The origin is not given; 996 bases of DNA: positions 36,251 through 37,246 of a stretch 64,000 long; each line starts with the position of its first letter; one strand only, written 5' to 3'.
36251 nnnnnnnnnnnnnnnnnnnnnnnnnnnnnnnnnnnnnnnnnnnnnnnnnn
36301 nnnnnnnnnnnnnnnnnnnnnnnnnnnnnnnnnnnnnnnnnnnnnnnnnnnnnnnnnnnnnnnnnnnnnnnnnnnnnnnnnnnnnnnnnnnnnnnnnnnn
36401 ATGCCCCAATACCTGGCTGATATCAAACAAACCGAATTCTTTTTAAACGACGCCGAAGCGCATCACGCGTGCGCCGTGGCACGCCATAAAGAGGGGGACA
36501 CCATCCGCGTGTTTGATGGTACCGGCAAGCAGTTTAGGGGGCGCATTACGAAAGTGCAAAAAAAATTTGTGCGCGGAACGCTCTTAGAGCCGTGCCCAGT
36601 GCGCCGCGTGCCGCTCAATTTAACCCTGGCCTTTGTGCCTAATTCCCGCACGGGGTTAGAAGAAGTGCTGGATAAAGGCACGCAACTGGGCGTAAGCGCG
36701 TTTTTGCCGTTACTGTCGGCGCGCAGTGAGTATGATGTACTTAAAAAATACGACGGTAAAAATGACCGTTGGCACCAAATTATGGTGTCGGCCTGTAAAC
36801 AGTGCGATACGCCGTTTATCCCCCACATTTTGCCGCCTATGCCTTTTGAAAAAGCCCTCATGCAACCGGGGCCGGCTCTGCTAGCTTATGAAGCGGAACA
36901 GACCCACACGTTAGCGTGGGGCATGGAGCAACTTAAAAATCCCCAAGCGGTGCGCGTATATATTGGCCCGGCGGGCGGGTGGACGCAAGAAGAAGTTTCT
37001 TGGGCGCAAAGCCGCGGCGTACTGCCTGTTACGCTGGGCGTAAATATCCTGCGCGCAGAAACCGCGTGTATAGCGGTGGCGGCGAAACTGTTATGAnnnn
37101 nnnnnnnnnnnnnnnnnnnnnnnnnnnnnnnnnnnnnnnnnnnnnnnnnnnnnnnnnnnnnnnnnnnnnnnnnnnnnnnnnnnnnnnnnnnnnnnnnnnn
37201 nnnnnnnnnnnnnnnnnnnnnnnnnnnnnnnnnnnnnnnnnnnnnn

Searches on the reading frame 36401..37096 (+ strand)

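Call 14: search_protein_families(library=pfam, proteins=[window:36401-37096:+])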
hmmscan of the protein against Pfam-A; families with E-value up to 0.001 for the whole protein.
window:36401-37096:+ (231 aa): 2 families
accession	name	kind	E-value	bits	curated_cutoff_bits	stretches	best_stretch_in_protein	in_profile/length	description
PF04452.19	Methyltrans_RNA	-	2.8e-36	125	23.9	1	70-229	3-163/165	RNA methyltransferase domain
PF20260.4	PUA_4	-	1.1e-11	45.1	23.9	1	15-61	1-47/48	RNA methyltransferase PUA domain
